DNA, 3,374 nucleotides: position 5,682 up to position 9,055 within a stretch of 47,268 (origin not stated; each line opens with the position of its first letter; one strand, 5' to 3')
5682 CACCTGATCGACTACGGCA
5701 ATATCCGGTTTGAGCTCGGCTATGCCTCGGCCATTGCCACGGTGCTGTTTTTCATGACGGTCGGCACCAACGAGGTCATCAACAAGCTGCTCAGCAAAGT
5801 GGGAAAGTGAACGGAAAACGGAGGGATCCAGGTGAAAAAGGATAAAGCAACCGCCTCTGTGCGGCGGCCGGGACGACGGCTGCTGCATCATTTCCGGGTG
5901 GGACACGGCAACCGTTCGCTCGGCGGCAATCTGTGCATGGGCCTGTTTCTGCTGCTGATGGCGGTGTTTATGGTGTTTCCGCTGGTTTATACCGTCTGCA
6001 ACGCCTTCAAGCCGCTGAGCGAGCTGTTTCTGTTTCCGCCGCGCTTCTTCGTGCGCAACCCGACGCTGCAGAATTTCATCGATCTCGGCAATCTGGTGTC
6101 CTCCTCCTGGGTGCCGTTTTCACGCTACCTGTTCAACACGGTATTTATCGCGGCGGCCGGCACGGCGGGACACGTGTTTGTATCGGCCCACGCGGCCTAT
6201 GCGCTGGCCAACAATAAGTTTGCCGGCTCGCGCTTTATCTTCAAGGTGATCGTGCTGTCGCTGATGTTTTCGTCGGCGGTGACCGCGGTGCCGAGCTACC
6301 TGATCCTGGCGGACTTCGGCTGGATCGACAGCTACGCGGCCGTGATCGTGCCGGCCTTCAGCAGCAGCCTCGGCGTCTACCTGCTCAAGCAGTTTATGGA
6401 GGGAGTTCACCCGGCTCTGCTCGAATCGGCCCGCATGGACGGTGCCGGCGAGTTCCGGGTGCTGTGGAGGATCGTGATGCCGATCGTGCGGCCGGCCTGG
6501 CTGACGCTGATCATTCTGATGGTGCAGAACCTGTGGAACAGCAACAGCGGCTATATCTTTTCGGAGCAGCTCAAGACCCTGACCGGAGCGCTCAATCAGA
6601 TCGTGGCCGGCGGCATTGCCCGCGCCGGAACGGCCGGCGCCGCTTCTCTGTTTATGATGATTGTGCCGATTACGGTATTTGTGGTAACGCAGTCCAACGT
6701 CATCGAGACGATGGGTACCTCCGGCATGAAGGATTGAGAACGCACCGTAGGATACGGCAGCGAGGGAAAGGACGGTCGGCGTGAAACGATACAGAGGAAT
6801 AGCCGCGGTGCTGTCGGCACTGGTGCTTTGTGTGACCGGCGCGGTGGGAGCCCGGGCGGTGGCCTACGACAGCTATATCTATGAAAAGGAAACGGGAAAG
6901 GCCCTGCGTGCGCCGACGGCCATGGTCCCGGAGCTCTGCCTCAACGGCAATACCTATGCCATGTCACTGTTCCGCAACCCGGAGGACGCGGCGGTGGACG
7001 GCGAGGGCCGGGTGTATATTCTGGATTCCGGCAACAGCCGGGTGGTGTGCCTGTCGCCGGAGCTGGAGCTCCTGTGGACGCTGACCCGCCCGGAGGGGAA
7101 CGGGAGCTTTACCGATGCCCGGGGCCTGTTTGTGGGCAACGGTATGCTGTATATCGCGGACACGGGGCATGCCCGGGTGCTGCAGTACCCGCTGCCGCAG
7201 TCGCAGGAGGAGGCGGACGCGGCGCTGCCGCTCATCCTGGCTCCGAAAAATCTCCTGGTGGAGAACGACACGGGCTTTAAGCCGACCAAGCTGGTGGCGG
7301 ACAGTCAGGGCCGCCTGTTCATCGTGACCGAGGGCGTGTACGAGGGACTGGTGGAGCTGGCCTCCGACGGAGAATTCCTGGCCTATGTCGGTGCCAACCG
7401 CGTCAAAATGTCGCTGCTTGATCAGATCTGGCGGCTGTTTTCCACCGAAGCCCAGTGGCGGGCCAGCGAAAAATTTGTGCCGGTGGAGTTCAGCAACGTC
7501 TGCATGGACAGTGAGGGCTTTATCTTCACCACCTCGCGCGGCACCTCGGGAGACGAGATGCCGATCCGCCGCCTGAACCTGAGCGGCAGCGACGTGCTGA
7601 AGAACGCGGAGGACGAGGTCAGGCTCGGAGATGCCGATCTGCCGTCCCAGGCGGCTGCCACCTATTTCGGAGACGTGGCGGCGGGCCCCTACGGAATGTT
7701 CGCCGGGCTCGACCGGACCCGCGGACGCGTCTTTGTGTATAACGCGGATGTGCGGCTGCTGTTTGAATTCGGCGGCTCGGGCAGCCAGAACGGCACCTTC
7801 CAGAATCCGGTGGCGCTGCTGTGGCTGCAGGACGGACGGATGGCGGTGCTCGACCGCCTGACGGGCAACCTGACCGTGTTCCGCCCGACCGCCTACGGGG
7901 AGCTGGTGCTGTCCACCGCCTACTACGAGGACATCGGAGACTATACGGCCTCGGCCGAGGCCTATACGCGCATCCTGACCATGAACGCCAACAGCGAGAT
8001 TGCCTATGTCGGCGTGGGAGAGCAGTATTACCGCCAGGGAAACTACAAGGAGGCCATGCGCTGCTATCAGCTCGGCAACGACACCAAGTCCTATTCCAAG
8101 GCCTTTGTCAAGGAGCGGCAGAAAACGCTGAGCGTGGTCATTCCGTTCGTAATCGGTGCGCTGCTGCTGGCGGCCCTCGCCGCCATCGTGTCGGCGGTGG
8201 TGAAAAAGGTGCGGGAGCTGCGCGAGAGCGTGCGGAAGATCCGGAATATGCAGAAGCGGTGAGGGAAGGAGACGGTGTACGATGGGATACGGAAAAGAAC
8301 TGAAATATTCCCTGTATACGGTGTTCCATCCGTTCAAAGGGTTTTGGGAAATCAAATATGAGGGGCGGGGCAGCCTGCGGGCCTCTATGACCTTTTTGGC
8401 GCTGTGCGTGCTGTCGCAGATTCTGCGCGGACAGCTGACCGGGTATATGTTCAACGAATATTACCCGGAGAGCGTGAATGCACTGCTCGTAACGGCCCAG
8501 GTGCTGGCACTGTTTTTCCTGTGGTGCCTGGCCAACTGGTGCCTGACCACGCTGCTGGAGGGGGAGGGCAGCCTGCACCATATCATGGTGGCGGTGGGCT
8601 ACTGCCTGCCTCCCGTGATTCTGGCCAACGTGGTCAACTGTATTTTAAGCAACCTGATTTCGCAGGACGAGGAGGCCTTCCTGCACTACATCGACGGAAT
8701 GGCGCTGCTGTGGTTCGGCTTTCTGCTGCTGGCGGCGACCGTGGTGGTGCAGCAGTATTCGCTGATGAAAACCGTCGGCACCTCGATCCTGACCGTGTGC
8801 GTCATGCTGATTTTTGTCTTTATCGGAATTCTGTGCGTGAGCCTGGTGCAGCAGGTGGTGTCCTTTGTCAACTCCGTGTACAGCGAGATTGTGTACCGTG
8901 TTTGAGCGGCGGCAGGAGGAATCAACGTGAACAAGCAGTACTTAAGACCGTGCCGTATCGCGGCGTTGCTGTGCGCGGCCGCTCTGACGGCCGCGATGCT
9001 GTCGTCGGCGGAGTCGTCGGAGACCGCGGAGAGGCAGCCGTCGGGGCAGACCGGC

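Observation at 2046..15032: Nine-gene sugar-ABC operon with an embedded NHL/TPR - Yip1 - DUF5696-like trio of unknown function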

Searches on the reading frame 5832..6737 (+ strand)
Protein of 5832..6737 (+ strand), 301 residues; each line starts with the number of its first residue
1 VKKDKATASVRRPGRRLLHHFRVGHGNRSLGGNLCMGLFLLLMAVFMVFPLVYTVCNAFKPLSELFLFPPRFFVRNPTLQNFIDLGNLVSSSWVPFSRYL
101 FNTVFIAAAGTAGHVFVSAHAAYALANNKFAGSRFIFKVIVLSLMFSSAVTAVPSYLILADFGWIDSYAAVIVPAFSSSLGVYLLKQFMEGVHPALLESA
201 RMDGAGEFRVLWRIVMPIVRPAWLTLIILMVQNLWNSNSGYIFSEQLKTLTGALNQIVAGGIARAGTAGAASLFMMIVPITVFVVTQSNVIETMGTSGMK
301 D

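Call 3: search_protein_families(library=pfam, proteins=[window:5832-6737:+], max_evalue=0.01)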
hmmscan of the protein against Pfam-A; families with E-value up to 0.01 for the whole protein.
window:5832-6737:+ (301 aa): 1 family
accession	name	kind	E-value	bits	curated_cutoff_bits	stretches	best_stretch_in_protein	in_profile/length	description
PF00528.27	BPD_transp_1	-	1e-06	29.1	26.4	1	124-284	7-168/184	Binding-protein-dependent transport system inner membrane component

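Call 4: search_protein_families(library=ncbifam, proteins=[window:5832-6737:+], max_evalue=0.01)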
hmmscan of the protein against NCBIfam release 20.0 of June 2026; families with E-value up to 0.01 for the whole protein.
window:5832-6737:+ (301 aa): 12 families
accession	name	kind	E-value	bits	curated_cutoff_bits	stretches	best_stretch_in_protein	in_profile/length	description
NF008210.0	PRK10973.1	equivalog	3.7e-23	82.6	297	1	38-292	14-274/281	sn-glycerol-3-phosphate ABC transporter permease UgpE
NF040932.1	ABC_arch_GlcU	equivalog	8.7e-19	68.2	340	1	38-289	7-259/272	glucose ABC transporter permease GlcU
NF008231.0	PRK10998.1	equivalog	4.6e-12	46.1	261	1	88-301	73-296/296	maltose ABC transporter permease MalG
TIGR01581.1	Mo_ABC_porter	hypoth_equivalog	1.4e-07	31.2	210.3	1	107-229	30-166/225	ABC transporter permease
TIGR01097.1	PhnE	equivalog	6e-05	22.6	216.7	1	54-231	28-192/252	phosphonate ABC transporter, permease protein PhnE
TIGR02141.1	modB_ABC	equivalog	0.00011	21.9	182.6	1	105-230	5-144/208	molybdate ABC transporter permease subunit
NF007047.0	PRK09500.1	equivalog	0.00019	21.1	326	1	102-228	62-190/257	spermidine/putrescine ABC transporter permease PotC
NF040931.1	ABC_arch_GlcT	equivalog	0.00045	19.9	360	1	171-225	149-202/278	glucose ABC transporter permease GlcT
TIGR02139.1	permease_CysT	equivalog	0.00052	19.7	246.1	0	103-278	55-245/265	sulfate ABC transporter permease subunit CysT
NF011624.0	PRK15050.1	equivalog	0.0019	17.4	247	0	193-231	188-229/297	2-aminoethylphosphonate ABC transporter permease subunit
NF006939.0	PRK09421.1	equivalog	0.0073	15.7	262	0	161-243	90-171/230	molybdate ABC transporter permease subunit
NF043073.1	MMSYN1_0195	equivalog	0.0084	14.3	1250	0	95-225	54-186/1021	spermidine/putrescine ABC transporter permease/substrate-binding protein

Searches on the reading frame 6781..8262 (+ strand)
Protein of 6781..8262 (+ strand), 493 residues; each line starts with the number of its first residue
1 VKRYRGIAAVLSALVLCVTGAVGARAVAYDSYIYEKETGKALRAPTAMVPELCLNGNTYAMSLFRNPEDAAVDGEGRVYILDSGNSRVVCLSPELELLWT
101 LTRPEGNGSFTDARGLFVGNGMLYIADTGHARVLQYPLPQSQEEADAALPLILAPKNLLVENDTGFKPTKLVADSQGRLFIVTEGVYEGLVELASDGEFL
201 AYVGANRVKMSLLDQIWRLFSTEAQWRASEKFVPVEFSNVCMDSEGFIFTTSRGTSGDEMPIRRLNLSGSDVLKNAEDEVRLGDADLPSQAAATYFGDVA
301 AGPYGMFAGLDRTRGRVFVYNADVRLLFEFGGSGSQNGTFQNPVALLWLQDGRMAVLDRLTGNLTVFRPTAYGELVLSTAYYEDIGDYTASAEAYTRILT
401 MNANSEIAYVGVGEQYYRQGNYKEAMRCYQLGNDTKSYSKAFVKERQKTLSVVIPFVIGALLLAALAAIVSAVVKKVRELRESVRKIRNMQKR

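Call 3: search_protein_families(library=pfam, proteins=[window:6781-8262:+], max_evalue=0.01)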
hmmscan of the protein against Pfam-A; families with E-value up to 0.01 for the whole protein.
window:6781-8262:+ (493 aa): 4 families
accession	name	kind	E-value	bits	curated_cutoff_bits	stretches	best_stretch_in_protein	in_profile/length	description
PF01436.27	NHL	-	6.4e-11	42.2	20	1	64-90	1-27/28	NHL repeat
PF07719.23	TPR_2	-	0.00021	21.6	27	1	408-430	3-25/34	Tetratricopeptide repeat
PF13432.12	TPR_16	-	0.00062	20.6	32.7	1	383-426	8-51/65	Tetratricopeptide repeat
PF00515.34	TPR_1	-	0.00063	19.9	27.8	0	408-430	3-25/34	Tetratricopeptide repeat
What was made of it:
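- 6781..8262 (+): N: signal peptide, six-bladed NHL beta-propeller, short TPR, then a C-terminal transmembrane helix with a basic cytoplasmic tail. NHL at 42.2 bits (call 3).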

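Call 4: search_protein_families(library=ncbifam, proteins=[window:6781-8262:+], max_evalue=0.01)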
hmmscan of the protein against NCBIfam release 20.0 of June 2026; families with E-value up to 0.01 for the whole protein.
window:6781-8262:+ (493 aa): 2 families
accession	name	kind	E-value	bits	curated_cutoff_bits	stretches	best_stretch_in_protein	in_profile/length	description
NF035926.1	scyF_NHL_VPEP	equivalog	1.2e-06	28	350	0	72-133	206-270/376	scytonemin biosynthesis PEP-CTERM protein ScyF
TIGR02552.1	LcrH_SycD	equivalog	0.0043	16.8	104.8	0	385-441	65-121/136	SycD/LcrH family type III secretion system chaperone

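Call 47: search_solved_structures(query=window:6781-8259:+, max_evalue=0.1)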
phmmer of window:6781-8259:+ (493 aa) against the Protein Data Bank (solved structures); distinct sequences matched with E-value up to 0.1: 68 (the best 60 are shown).
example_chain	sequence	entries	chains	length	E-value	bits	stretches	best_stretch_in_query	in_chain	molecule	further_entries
9qhb_A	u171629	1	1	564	4.6e-33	117.9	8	377-432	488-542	Engineered tetratricopeptide repeat protein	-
3wwa_A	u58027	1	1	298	5.9e-21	77.9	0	64-92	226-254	Pizza7H protein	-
6ren_A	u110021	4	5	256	4.1e-19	71.9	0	62-92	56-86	3fPizza6-SH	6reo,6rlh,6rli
6rej_A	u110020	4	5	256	6.8e-19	71.1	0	64-92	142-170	Pizza6-SH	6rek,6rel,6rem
8bu0_A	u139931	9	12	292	1.4e-18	70.1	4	377-432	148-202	Consensus tetratricopeptide repeat protein | Crystal structure of an 8-repeat consensus TPR superhelix with Zinc. | Monomer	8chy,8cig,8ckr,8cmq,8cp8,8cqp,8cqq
6qsd_A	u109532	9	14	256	1.7e-18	69.9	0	64-92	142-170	Pizza6S | Pizza6-S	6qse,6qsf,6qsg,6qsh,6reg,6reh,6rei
6f0t_A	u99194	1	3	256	1.9e-18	69.7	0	64-93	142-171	Pizza6-SFW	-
3ww9_A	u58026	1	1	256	2.9e-18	69.1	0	64-92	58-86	pizza6 protein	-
9qhc_A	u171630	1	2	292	6.9e-18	67.8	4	377-432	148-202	Engineered tetratricopeptide repeat protein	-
7zpw_A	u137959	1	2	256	2.5e-17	66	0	64-92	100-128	Pizza6-TSK-TSH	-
7zph_A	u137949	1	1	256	3.6e-17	65.5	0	64-92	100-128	Pizza6-TNK-RSH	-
7zqg_A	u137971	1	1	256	4.8e-17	65.1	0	64-92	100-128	Pizza6-KSH-TSH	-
6f0s_A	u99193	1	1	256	5.9e-17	64.7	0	64-92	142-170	Pizza6-SYW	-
7zq2_A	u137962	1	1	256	5.9e-17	64.7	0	64-92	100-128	Pizza6-RSH-TSH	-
7zcj_A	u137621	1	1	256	6.4e-17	64.6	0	64-92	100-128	Pizza6-TNH-TSH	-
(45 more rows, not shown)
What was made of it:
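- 6781..8262 (+): PDB sequence hits to the PknD sensor propeller, TRIM71 NHL and consensus TPR (call 47).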

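Call 48: search_protein_families(library=pfam, proteins=[window:6781-8259:+], max_evalue=10)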
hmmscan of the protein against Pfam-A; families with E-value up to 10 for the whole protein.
window:6781-8259:+ (493 aa): 14 families
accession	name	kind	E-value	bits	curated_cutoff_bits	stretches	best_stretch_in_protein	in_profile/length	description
PF01436.27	NHL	-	6.4e-11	42.2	20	2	64-90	1-27/28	NHL repeat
PF07719.23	TPR_2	-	0.00021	21.6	27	1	408-430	3-25/34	Tetratricopeptide repeat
PF13432.12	TPR_16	-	0.00062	20.6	32.7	1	383-426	8-51/65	Tetratricopeptide repeat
PF00515.34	TPR_1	-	0.00063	19.9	27.8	1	408-430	3-25/34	Tetratricopeptide repeat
PF13174.12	TPR_6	-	0.02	16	26.3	1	409-430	3-24/33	Tetratricopeptide repeat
PF13181.12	TPR_8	-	0.025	15.2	25.7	1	382-404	11-33/34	Tetratricopeptide repeat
PF14559.12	TPR_19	-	0.049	14.4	25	1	386-430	5-49/68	Tetratricopeptide repeat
PF13428.12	TPR_14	-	0.059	14.5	23.5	0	410-430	5-25/44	Tetratricopeptide repeat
PF20067.5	SSL_N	-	0.062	13.6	18.9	1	67-79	23-35/46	Strictosidine synthase-like, N-terminal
PF13176.12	TPR_7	-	0.082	13.5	27.9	1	416-430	9-23/36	Tetratricopeptide repeat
PF06305.16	LapA_dom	-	0.09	13.1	28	1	452-492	23-61/64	Lipopolysaccharide assembly protein A domain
PF13424.12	TPR_12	-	0.16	12.7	30.1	1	407-430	4-27/77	Tetratricopeptide repeat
PF19629.4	DUF6133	-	0.36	11.4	27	1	451-474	26-49/65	Family of unknown function (DUF6133)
PF13414.12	TPR_11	-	0.42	10.8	26.8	1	413-430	1-18/42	TPR repeat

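Call 61: find_homologous_proteins(query=window:6781-8259:+, max_evalue=1e-8)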
Query window:6781-8259:+ (493 aa): 55 proteins with E <= 1e-8 among 8000 candidates.
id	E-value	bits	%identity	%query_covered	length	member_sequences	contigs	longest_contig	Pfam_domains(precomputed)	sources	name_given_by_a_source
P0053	0.0e+0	1071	99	98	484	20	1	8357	PF01436.28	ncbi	-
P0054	5.1e-221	752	68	100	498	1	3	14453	PF13432.13,PF01436.28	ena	-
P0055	4.4e-214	730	69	95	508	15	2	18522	PF13432.13,PF01436.28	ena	-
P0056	3.4e-163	562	54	100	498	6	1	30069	PF01436.28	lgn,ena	-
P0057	4.7e-161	555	55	94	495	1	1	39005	PF01436.28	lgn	-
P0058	2.2e-154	533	50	96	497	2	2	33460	PF01436.28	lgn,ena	-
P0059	3.7e-151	522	51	95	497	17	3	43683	PF01436.28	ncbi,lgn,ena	-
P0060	6.5e-150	518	51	95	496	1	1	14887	PF01436.28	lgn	-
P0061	2.0e-143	497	49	99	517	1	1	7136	PF01436.28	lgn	-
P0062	2.2e-137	477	49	100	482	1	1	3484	PF01436.28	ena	-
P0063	1.4e-131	458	45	98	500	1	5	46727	PF01436.28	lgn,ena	-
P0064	2.7e-131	457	45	98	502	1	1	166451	PF01436.28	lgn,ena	-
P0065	5.0e-129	449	45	98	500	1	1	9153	PF01436.28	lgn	-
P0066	2.5e-83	298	38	91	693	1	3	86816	PF04893.23,PF01436.28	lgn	-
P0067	1.4e-79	286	35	86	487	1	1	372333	PF01436.28,PF08450.19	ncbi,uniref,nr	ncbi:SMP-30/gluconolactonase/LRE family protein [Paenibacillus soyae]|uniref:Gluconolactonase n=1 Ta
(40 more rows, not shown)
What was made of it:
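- Tried and rejected: Some records annotate it as gluconolactonase/SGL (call 61).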

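Call 64: list_cluster_members(proteins=[P0053, P0002])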
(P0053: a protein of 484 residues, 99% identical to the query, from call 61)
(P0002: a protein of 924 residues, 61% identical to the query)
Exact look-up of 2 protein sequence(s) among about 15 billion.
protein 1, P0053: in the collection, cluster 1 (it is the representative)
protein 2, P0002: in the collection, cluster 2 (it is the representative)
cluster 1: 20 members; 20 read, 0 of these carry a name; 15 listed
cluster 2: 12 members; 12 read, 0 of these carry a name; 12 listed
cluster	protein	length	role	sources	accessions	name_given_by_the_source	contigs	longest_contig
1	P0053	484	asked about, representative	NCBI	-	-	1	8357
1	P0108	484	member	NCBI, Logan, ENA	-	-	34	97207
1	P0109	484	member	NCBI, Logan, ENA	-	-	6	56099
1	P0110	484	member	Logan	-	-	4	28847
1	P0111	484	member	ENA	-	-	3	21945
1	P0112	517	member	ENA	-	-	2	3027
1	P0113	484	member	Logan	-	-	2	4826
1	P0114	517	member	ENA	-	-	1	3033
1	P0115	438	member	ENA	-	-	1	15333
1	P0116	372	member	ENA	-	-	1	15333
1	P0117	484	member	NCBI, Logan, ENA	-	-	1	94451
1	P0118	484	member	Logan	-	-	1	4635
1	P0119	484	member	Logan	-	-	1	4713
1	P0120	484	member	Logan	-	-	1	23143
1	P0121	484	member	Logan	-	-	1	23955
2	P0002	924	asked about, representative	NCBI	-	-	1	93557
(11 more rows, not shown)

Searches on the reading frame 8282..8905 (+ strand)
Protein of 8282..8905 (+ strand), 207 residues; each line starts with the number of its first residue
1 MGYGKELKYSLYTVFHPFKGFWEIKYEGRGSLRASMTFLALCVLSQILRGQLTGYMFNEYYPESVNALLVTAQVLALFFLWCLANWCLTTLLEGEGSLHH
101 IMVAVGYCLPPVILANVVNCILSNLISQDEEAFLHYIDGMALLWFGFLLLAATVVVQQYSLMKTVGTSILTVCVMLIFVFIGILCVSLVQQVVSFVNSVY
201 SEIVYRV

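Call 3: search_protein_families(library=pfam, proteins=[window:8282-8905:+], max_evalue=0.01)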
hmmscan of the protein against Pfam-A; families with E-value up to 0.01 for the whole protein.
window:8282-8905:+ (207 aa): 1 family
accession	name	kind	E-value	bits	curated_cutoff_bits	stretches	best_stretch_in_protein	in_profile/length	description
PF04893.22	Yip1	-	4.6e-14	53.1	28.6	1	13-181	3-171/173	Yip1 domain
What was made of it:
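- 8282..8905 (+): Y: Yip1-family polytopic membrane protein (207 aa). Yip1 PF04893, E 4.6e-14, 53.1 bits vs cutoff 28.6 (call 3).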

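Call 4: search_protein_families(library=ncbifam, proteins=[window:8282-8905:+], max_evalue=0.01)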
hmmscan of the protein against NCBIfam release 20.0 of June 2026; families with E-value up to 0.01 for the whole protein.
window:8282-8905:+ (207 aa): 0 families
